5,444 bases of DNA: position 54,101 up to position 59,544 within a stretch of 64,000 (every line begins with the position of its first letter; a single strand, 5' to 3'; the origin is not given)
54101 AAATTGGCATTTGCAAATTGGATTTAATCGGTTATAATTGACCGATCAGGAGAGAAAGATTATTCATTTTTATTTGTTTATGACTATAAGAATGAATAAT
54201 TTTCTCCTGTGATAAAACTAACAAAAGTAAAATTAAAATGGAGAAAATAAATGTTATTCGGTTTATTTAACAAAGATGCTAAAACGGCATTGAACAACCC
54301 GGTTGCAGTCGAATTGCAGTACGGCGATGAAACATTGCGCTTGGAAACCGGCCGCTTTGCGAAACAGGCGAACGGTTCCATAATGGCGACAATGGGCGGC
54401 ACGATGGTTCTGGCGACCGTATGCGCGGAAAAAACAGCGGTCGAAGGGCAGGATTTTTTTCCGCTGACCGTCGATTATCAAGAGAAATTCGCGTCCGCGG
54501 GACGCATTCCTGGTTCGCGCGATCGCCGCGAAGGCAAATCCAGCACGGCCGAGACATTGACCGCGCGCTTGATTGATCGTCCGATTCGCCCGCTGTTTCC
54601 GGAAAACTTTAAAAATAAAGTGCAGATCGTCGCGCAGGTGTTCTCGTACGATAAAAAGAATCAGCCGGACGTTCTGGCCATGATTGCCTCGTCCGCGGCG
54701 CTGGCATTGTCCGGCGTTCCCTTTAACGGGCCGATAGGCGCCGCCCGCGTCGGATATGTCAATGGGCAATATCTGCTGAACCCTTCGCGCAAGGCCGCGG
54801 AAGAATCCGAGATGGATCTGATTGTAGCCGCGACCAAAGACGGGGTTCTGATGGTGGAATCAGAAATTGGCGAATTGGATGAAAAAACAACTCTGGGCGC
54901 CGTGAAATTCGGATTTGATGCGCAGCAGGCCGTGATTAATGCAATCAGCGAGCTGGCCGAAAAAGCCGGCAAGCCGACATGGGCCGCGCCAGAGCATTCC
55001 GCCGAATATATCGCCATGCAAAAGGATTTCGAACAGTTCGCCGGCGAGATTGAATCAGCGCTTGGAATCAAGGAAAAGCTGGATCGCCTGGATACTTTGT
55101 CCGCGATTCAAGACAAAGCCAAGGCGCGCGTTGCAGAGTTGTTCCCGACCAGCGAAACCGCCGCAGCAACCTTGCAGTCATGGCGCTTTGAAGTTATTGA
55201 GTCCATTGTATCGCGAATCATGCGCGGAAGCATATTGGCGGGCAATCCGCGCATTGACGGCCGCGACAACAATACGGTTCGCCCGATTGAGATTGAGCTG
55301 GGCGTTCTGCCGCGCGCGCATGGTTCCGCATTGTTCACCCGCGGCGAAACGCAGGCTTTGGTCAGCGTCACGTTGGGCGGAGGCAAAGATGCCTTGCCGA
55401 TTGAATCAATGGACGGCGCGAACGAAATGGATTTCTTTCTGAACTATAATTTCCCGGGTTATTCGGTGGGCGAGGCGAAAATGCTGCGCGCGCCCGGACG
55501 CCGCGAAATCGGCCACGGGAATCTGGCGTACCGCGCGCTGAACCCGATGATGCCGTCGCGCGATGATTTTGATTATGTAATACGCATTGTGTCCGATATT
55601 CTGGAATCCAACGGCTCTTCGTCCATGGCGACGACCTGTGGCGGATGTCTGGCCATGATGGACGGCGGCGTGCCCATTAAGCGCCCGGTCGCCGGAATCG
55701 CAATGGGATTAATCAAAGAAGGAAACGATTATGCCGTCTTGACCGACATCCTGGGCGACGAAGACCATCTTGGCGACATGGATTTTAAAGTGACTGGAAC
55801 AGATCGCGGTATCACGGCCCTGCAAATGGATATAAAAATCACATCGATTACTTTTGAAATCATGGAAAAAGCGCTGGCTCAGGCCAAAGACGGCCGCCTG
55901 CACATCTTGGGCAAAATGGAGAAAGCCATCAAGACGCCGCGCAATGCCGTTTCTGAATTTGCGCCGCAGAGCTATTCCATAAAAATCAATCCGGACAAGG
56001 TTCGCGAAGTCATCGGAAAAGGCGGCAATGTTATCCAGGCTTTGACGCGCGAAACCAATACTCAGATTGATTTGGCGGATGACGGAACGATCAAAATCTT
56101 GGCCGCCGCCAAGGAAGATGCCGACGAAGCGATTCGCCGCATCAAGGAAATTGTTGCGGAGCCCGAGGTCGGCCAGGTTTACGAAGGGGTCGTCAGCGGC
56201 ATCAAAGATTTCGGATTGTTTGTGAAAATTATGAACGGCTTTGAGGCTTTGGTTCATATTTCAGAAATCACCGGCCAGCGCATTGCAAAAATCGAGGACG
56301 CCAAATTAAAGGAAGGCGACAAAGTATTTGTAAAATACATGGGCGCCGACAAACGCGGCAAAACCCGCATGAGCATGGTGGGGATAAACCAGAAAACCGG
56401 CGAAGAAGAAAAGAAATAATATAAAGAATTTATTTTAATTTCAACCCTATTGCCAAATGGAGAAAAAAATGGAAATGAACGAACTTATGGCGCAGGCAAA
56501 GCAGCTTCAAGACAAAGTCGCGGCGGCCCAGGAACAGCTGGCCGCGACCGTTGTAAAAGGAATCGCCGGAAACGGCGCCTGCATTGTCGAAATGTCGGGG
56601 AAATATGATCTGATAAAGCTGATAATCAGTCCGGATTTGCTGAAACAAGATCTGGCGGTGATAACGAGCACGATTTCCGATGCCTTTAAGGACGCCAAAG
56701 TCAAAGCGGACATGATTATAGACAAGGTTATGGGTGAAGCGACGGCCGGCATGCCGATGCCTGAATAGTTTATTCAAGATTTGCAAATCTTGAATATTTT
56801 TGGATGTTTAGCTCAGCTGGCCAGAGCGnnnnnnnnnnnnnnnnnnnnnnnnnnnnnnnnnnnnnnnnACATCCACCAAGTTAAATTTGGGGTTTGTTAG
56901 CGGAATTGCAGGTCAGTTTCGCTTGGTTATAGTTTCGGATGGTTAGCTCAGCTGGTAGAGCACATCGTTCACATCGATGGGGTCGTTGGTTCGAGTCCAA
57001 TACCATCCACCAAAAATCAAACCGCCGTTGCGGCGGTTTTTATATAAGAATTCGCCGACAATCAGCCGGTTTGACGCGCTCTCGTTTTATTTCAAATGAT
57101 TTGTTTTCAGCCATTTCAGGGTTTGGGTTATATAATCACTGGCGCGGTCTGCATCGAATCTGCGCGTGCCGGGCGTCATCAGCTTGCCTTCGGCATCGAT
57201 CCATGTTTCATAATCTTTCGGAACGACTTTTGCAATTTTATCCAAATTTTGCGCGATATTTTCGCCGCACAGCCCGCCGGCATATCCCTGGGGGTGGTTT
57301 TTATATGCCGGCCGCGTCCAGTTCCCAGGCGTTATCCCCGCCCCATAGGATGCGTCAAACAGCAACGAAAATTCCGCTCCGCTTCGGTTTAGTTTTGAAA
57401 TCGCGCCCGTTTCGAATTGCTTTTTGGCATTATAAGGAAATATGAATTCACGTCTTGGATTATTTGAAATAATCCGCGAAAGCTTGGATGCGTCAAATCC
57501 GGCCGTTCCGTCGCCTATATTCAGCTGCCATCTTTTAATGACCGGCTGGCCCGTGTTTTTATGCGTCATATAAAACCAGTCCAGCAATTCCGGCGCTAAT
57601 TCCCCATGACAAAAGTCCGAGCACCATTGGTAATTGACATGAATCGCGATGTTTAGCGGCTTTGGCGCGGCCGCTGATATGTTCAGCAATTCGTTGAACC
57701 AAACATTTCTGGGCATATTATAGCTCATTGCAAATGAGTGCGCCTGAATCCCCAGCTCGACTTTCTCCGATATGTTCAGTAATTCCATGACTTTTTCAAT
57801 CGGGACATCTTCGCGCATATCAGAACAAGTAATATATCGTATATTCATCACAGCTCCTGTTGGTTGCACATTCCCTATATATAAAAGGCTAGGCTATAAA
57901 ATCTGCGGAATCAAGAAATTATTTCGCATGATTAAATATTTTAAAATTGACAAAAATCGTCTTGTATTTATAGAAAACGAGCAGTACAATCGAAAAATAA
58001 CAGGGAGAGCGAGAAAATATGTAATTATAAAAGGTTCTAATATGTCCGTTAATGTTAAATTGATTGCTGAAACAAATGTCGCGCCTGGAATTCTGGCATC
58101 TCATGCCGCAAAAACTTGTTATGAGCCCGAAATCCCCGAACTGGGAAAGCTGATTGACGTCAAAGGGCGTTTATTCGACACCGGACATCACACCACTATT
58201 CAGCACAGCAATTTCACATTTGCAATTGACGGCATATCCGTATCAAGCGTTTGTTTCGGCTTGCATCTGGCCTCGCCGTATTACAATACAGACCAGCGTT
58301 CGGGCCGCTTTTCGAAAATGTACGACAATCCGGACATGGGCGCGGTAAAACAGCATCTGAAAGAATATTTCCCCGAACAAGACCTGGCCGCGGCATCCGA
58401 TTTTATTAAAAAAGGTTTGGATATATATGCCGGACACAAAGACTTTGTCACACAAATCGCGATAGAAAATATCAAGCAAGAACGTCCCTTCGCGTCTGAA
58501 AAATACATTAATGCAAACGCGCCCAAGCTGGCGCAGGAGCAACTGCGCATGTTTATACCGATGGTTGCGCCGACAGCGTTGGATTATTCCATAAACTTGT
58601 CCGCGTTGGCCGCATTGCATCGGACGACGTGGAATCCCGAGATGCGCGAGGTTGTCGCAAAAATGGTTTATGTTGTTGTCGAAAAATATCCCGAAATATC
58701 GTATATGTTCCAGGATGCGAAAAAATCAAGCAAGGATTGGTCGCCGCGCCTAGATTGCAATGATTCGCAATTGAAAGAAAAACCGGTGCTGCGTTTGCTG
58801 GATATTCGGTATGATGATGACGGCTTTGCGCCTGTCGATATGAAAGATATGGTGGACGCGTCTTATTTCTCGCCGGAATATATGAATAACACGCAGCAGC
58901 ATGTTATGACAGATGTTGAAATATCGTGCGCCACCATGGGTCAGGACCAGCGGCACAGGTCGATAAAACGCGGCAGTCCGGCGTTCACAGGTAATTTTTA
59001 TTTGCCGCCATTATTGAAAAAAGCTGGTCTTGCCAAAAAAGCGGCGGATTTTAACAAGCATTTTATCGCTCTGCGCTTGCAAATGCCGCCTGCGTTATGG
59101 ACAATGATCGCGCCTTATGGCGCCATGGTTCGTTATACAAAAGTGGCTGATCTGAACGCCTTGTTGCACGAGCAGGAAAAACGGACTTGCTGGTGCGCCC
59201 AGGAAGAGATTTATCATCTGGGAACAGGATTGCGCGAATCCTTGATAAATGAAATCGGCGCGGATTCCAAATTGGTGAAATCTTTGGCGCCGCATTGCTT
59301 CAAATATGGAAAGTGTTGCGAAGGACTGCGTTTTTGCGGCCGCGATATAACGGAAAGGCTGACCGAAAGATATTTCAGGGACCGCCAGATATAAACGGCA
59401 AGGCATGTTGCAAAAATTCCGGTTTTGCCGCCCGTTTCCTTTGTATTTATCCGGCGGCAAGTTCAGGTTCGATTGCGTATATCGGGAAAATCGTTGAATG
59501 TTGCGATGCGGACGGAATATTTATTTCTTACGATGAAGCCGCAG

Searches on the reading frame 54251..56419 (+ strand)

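Call 25: search_protein_families(library=pfam, proteins=[window:54251-56419:+], max_evalue=0.00001)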
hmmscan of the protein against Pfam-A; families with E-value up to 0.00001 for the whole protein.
window:54251-56419:+ (722 aa): 5 families
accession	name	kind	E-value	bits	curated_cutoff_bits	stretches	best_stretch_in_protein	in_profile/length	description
PF01138.27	RNase_PH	-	6.3e-59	198.5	25.5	2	29-157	5-130/130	3' exoribonuclease family, domain 1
PF03725.20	RNase_PH_C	-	1.2e-20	73.7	20.8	2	160-223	1-66/67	3' exoribonuclease family, domain 2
PF00575.29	S1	-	5.3e-11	43.2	22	1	637-704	1-67/74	S1 RNA binding domain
PF03726.19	PNPase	-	4e-10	40.4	24.6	1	263-339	10-81/81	Polyribonucleotide nucleotidyltransferase, RNA binding domain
PF00013.35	KH_1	-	2.2e-09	37.3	21.5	1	575-633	2-66/66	KH domain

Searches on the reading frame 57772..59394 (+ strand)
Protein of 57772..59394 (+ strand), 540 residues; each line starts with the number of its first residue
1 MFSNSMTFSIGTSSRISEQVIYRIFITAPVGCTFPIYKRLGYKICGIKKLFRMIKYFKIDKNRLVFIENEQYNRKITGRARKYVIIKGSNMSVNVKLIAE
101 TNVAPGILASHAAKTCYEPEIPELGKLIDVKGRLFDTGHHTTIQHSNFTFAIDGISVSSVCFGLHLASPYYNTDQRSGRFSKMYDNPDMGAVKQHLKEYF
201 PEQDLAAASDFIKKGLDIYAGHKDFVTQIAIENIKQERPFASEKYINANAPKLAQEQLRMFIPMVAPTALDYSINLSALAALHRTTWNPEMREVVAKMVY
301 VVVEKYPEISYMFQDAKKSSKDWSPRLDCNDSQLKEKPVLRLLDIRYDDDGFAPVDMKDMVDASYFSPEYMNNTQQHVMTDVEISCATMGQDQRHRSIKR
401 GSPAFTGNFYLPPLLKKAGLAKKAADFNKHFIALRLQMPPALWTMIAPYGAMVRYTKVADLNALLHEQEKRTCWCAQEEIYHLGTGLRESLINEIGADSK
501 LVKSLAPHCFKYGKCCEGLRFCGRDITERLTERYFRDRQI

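Call 60: search_protein_families(library=pfam, proteins=[window:57772-59394:+], max_evalue=0.00001)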
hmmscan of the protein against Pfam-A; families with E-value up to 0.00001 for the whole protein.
window:57772-59394:+ (540 aa): 1 family
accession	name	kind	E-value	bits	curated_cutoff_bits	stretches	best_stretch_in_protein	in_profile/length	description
PF02511.20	Thy1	-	5.3e-17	62.7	24.8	1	106-308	10-191/191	Thymidylate synthase complementing protein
